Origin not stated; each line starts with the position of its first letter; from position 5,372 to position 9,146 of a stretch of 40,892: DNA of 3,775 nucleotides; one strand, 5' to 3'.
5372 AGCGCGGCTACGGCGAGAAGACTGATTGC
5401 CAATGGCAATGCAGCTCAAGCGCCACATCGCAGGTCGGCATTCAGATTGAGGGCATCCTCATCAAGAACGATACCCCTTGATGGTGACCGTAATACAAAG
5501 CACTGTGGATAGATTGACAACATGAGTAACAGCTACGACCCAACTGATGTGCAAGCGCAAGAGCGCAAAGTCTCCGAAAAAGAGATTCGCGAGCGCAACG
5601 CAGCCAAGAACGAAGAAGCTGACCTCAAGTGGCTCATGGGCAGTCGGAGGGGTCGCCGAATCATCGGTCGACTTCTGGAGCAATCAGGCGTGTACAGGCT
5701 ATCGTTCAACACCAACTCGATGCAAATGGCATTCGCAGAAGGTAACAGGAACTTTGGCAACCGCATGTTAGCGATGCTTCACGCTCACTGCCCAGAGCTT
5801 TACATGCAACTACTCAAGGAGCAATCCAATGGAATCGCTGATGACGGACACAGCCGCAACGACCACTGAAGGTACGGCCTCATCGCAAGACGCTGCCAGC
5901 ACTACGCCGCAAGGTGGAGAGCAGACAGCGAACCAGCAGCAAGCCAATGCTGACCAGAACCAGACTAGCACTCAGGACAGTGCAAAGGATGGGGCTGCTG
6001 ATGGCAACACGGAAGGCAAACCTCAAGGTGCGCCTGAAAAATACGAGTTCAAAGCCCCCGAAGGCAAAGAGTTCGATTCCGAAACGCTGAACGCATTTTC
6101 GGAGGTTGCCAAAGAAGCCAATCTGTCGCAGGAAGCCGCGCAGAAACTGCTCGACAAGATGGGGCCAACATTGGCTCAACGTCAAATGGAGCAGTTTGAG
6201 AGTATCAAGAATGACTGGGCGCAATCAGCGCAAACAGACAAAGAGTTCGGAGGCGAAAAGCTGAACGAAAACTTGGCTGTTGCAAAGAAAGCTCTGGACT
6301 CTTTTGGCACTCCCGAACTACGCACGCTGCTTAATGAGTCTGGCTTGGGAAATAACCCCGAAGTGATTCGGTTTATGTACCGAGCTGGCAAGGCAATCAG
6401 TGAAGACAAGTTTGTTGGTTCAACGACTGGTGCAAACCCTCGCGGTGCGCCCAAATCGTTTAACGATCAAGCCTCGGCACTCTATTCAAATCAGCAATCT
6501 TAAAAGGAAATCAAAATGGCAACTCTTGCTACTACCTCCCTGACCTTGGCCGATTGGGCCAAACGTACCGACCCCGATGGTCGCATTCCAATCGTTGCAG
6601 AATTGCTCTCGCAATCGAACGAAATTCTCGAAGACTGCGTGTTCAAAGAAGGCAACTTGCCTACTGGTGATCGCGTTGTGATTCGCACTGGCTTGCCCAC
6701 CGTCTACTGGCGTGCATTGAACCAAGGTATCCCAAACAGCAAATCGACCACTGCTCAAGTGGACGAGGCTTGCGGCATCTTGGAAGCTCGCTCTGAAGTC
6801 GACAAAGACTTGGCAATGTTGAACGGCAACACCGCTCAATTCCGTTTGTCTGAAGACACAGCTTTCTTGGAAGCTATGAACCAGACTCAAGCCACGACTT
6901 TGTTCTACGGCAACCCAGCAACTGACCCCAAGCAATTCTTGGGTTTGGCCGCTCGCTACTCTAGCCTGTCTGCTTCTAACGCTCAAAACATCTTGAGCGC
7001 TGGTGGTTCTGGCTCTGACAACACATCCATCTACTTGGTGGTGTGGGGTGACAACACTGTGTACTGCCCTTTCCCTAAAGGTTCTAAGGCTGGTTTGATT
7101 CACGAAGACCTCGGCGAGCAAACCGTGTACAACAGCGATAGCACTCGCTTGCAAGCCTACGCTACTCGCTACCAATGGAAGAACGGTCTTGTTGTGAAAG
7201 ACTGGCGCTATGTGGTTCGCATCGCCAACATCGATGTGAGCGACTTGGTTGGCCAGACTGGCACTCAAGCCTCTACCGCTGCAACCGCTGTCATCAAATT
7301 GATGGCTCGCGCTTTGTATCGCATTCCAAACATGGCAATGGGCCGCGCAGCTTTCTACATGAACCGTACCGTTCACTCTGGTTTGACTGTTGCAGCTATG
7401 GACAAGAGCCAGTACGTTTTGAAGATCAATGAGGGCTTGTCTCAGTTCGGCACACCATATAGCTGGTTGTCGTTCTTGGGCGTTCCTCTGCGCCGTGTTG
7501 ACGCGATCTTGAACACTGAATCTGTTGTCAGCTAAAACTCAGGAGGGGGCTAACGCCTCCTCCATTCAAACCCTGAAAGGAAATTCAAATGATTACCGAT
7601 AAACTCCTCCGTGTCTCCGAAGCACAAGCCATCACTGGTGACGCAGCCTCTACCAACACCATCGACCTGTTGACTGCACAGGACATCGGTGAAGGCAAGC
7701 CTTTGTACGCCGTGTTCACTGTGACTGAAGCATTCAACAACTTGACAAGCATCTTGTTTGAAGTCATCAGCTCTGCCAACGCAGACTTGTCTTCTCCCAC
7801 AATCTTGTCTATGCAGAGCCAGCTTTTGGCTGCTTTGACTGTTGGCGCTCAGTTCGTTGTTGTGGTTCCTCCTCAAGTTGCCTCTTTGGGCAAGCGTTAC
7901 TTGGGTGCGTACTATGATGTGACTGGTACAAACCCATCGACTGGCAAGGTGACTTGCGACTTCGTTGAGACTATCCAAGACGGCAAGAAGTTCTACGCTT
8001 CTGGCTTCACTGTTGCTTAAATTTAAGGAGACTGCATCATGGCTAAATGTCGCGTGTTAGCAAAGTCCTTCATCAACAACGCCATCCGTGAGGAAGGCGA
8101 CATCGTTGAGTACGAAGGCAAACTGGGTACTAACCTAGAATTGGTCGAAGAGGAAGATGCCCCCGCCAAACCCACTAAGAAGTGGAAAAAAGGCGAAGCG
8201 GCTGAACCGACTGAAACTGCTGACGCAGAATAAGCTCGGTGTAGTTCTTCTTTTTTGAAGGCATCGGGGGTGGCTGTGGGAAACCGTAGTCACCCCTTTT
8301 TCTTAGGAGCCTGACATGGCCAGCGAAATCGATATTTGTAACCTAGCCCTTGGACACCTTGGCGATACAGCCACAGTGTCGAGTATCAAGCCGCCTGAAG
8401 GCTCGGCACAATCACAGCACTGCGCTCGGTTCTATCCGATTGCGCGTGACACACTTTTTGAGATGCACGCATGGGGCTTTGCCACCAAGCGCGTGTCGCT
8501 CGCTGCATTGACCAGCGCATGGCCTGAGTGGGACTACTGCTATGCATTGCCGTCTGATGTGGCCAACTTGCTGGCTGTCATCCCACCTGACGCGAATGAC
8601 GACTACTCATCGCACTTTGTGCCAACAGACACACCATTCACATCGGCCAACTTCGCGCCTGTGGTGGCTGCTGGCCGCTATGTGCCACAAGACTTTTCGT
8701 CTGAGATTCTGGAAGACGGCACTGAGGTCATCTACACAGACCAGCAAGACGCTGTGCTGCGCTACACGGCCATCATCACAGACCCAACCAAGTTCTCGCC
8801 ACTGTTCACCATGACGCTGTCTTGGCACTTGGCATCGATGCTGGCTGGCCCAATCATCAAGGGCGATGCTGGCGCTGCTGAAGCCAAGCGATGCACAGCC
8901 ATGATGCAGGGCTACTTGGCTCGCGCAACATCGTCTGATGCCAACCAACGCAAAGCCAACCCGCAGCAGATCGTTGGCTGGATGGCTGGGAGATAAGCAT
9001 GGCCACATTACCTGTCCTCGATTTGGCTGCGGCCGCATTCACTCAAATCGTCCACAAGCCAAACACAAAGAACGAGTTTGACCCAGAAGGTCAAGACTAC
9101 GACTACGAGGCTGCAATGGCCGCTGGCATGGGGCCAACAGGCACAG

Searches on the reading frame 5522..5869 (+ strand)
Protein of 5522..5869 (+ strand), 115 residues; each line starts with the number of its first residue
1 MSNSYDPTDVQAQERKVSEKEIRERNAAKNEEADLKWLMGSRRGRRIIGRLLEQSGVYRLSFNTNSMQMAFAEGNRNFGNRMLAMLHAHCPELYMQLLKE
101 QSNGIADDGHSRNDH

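Call 8: search_protein_families(library=phrogs, proteins=[window:5522-5869:+])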
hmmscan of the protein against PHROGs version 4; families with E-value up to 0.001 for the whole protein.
window:5522-5869:+ (115 aa): 1 family
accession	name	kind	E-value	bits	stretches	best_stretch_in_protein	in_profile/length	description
phrog_528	-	unknown function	2e-26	92.6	1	12-103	5-96/98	-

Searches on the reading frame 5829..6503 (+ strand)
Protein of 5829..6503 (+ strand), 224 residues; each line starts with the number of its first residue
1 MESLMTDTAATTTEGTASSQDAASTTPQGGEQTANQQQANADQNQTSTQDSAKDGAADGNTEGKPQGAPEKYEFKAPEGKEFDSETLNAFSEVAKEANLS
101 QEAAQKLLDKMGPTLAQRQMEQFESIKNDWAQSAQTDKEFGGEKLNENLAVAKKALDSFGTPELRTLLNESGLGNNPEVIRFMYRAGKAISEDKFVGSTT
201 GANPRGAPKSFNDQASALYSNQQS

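Call 8: search_protein_families(library=phrogs, proteins=[window:5829-6503:+])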
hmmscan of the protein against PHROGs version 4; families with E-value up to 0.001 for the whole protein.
window:5829-6503:+ (224 aa): 3 families
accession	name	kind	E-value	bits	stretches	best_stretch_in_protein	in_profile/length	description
phrog_458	-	other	1.8e-59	202.7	1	3-222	11-245/246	protease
phrog_30010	-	unknown function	3.1e-34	119.6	1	18-197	11-181/517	-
phrog_3742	-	unknown function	1.4e-14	55.8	1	10-221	34-258/287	-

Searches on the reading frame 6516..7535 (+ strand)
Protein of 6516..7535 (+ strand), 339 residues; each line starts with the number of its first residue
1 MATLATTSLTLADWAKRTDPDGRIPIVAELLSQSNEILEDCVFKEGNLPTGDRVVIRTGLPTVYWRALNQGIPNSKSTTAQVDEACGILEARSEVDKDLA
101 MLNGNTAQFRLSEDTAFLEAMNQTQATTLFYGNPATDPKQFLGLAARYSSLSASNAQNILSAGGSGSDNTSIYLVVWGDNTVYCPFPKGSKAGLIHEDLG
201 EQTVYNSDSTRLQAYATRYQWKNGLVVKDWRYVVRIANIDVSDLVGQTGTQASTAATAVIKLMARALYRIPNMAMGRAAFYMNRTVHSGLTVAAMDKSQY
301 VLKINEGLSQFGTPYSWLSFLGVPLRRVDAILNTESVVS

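Call 8: search_protein_families(library=phrogs, proteins=[window:6516-7535:+])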
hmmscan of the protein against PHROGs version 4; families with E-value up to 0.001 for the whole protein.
window:6516-7535:+ (339 aa): 1 family
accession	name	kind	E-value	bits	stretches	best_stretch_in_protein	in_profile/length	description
phrog_212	-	head and packaging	1.8e-87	294.5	1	5-244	2-298/301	major head protein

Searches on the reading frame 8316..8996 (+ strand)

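Call 8: search_protein_families(library=phrogs, proteins=[window:8316-8996:+])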
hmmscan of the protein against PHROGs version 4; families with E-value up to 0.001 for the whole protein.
window:8316-8996:+ (226 aa): 2 families
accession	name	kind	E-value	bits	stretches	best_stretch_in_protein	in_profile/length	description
phrog_394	-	tail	8.9e-45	153.5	1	1-226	1-188/190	tail protein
phrog_9239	-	tail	9.7e-08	31.8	1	1-85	1-84/741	tail tubular protein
